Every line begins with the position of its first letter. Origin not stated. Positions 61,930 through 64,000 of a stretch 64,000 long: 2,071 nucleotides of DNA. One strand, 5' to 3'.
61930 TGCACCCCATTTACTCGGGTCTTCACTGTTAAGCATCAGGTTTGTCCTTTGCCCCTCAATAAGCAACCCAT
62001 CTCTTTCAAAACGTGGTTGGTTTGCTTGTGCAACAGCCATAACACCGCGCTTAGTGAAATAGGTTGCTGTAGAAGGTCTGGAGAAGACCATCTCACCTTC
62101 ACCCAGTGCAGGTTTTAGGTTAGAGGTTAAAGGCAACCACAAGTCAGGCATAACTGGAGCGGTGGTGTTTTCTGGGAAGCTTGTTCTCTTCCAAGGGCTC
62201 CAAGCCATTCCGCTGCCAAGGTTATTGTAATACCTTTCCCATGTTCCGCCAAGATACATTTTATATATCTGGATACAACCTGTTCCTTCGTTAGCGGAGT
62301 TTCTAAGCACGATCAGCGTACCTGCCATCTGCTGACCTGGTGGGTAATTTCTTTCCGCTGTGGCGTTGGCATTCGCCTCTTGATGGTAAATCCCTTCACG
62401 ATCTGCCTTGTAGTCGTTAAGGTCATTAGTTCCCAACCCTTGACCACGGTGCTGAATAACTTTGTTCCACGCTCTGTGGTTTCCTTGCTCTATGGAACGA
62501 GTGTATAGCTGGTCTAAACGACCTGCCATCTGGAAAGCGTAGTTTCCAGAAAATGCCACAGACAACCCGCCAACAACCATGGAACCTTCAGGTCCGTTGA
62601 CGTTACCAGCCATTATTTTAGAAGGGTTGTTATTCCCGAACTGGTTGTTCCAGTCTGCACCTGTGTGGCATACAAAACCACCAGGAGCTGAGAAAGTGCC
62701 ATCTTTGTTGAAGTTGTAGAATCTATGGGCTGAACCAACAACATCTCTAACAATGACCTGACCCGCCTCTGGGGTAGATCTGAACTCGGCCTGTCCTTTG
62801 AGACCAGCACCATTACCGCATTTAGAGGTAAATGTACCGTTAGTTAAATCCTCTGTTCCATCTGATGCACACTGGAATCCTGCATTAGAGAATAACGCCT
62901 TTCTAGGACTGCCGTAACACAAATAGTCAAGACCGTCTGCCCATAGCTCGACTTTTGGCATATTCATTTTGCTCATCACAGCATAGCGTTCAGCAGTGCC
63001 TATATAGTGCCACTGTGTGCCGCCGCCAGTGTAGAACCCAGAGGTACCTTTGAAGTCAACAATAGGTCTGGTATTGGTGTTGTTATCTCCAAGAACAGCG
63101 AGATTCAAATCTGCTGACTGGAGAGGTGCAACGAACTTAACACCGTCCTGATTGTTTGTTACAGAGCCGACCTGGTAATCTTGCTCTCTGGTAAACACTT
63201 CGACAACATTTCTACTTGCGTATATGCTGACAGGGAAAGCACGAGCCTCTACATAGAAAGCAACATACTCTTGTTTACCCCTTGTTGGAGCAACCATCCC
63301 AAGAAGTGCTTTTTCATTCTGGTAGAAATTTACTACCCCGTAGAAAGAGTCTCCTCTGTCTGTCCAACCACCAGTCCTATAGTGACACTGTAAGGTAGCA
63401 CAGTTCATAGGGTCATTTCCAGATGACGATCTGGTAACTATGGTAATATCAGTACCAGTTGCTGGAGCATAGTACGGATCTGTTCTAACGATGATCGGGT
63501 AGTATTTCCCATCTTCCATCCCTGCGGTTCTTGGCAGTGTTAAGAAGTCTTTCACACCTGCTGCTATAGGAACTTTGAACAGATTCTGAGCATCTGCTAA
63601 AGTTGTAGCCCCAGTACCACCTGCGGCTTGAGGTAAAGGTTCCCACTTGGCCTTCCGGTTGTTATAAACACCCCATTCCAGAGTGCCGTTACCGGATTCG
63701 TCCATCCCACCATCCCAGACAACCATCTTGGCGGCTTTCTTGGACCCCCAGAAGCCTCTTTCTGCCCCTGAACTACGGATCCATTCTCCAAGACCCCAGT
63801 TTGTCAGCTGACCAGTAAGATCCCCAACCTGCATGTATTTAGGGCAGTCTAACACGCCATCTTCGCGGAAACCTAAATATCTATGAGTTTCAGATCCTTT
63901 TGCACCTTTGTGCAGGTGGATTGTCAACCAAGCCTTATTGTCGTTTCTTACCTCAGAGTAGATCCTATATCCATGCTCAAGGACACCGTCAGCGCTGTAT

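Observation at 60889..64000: Fibre-like LamG protein where a tape measure would be expected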

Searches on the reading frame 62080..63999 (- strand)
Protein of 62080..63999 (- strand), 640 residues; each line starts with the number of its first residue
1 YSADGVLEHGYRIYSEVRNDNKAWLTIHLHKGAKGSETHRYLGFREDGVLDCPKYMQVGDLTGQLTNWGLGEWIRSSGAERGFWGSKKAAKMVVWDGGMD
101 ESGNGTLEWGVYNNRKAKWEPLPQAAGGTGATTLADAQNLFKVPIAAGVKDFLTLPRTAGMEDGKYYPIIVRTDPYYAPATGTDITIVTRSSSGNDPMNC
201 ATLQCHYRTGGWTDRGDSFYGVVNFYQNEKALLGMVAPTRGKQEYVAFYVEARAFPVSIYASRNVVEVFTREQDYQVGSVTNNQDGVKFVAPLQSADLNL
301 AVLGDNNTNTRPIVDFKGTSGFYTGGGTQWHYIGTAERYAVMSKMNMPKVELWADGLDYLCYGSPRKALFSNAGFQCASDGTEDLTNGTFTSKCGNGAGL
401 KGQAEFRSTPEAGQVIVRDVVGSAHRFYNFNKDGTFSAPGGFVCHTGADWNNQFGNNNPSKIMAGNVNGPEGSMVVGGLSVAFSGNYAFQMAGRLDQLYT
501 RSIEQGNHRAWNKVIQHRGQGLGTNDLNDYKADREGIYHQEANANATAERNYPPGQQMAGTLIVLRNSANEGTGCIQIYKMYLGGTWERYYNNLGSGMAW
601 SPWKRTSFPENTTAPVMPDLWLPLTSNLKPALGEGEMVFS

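Call 42: predict_structure(alignment_id=A2)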
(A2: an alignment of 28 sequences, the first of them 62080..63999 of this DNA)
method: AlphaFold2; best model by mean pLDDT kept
length: 640 residues; sequences in the alignment: 28
mean_pLDDT: 39.4   pTM: 0.31
mean pLDDT of the five models: 39.4, 38.9, 37.6, 36.5, 34.5
residues with pLDDT >= 90: 0; 70-90: 53; 50-70: 116; < 50: 471
segments of 3 or more residues with pLDDT < 50: 1-151, 179-184, 189-230, 277-292, 303-519, 569-571, 608-640
pLDDT, mean of each block of 10 residues (from residue 1): 26 27 26 27 25 26 28 24 23 24 31 40 39 41 30 67 72 62 50 30 40 32 34 53 66 64 67 54 34 52 41 32 29 34 32 24 22 23 23 23 27 31 32 32 25 26 23 25 24 28 26 36 59 63 65 70 64 67 70 63 63 39 38 32
secondary structure, 60 per line:
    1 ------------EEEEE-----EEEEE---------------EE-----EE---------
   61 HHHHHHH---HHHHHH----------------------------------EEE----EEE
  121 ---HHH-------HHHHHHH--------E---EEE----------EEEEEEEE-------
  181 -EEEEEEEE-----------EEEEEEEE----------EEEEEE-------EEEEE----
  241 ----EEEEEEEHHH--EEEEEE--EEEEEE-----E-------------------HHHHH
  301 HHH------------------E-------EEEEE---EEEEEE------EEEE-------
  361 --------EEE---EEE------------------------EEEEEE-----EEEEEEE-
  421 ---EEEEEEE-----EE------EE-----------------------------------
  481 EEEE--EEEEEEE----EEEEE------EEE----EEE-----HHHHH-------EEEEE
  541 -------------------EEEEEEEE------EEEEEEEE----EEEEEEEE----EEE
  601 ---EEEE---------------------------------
elements in order: E13-17 E23-27 H61-67 H71-76 E111-113 E118-120 H134-140 E153-155 E166-173 E182-189 E201-208 E219-224 E232-236 E245-251 E257-262 E265-270 H296-303 E330-334 E338-343 E350-353 E369-371 E375-377 E402-407 E413-419 E424-430 E481-484 E487-493 E498-502 E509-511 E516-518 H524-528 E536-540 E560-567 E574-581 E586-593 E598-600 E604-607

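Call 53: fold_search(model_id=the predicted structure, library=pdb)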
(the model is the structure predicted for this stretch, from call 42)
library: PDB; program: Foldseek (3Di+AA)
matches with E <= 10: 798; with E <= 0.001: 1
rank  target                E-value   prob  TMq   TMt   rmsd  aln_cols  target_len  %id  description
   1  4uxe_A                7.9e-04  0.87  0.11  0.16  38.1       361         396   14  Crystal structure of the carboxy-terminal region of the bacteriophage T4 proximal long tail fibre protein gp34, P21 se (released 2015-08-19)
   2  5nxf_B                2.3e-03  0.38  0.07  0.09  38.7       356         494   13  Crystal structure of the carboxy-terminal region of the bacteriophage T4 proximal long tail fibre protein gp34, residu (released 2017-07-12)
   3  5nxh_A                3.1e-03  0.72  0.11  0.12  38.1       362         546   15  Crystal structure of the carboxy-terminal region of the bacteriophage T4 proximal long tail fibre protein gp34, residu (released 2017-07-12)
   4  3fgb_B                3.1e-03  0.25  0.07  0.12  22.1       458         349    9  Crystal structure of the Q89ZH8_BACTN protein from Bacteroides thetaiotaomicron. Northeast Structural Genomics Consort (released 2008-12-23)
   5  9r18_A                6.8e-03  0.30  0.11  0.10  21.2       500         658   10  Structure of Sortilin ECD in complex with TNFa-targeting SORTAC (released 2026-04-08)
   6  8y6b_D                6.8e-03  0.23  0.08  0.09  23.4       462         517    9  Structure of human LGI1-ADAM22 complex in space group P212121 (released 2024-02-14)
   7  4qrj_B                1.0e-02  0.16  0.07  0.11  22.5       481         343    9  Crystal structure of a putative 6-phosphogluconolactonase (BACUNI_04672) from Bacteroides uniformis ATCC 8492 at 2.20  (released 2014-07-23)
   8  4n7e_A                1.1e-02  0.20  0.09  0.09  21.2       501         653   10  Crystal structure of the Vps10p domain of human sortilin/NTS3 in complex with AF38469 (released 2014-01-22)
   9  4qrj_A                1.2e-02  0.18  0.07  0.11  22.2       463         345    9  Crystal structure of a putative 6-phosphogluconolactonase (BACUNI_04672) from Bacteroides uniformis ATCC 8492 at 2.20  (released 2014-07-23)
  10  5mxe                  1.3e-02  0.35  0.09  0.14  18.8       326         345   11  Photorhabdus asymbiotica lectin (PHL) in free form (released 2017-08-09)
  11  9lu1_S                1.3e-02  0.21  0.09  0.06  23.3       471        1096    8  protein structure of DDB1-DDA1-DET1-Ube2e2 bound to COP1 dimer (released 2026-01-28)
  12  9sai_A                1.3e-02  0.16  0.07  0.06  23.2       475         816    9  Ternary PROTAC-mediated complex consisting of Cereblon, DDB1 and BRD4-BD1, non-covalently linked by JQ1-AcN (released 2025-10-29)
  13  7vci_D                1.3e-02  0.23  0.08  0.05  19.3       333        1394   10  Structure of Xenopus laevis NPC nuclear ring asymmetric unit (released 2022-02-02)
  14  9ltw_B                1.3e-02  0.21  0.09  0.08  22.8       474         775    9  protein structure of DDB1-DDA1-DET1 (released 2026-01-28)
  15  9ltj_B                1.6e-02  0.21  0.09  0.08  22.9       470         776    9  Cryo-EM structure of DDB1-DDA1-DET1 complex (released 2026-01-28)
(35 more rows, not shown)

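Call 54: search_solved_structures(query=A2, max_evalue=0.1)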
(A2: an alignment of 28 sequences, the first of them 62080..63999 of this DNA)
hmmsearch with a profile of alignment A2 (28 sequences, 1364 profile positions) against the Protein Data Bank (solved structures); distinct sequences matched with E-value up to 0.1: 13.
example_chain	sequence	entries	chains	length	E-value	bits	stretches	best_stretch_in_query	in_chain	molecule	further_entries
2xgf_A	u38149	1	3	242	9.1e-31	109.2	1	1144-1363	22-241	LONG TAIL FIBER PROTEIN P37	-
9occ_G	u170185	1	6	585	6.2e-14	53.5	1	52-141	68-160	Putative tail protein gp13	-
9lna_A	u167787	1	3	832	1.2e-12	49.2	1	49-150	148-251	Tail fibers protein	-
9d84_A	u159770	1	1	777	5.2e-12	47.1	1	75-155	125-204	Gp48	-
9d80_D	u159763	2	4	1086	1.8e-09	38.7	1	73-150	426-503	Tail fiber protein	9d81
9vvr_A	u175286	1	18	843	1.3e-05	25.9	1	52-120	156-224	Tail spike protein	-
5w6h_A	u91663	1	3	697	0.00051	20.6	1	71-125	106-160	tailspike protein 4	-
4oj5_A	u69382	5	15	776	0.00053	20.6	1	52-120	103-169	Tailspike protein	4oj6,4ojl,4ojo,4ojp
6nw9_A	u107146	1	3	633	0.00066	20.2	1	71-118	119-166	Tailspike protein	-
5w6f_A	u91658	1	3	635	0.00066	20.2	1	71-118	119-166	tailspike protein 3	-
7z47_D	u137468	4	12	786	0.01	16.3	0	284-306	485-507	Putative tail fiber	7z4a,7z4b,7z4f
6cl5_A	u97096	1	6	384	0.026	14.9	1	974-1044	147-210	Tail fiber protein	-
6ct8_A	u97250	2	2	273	0.078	13.4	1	975-1043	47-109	R2-type pyocin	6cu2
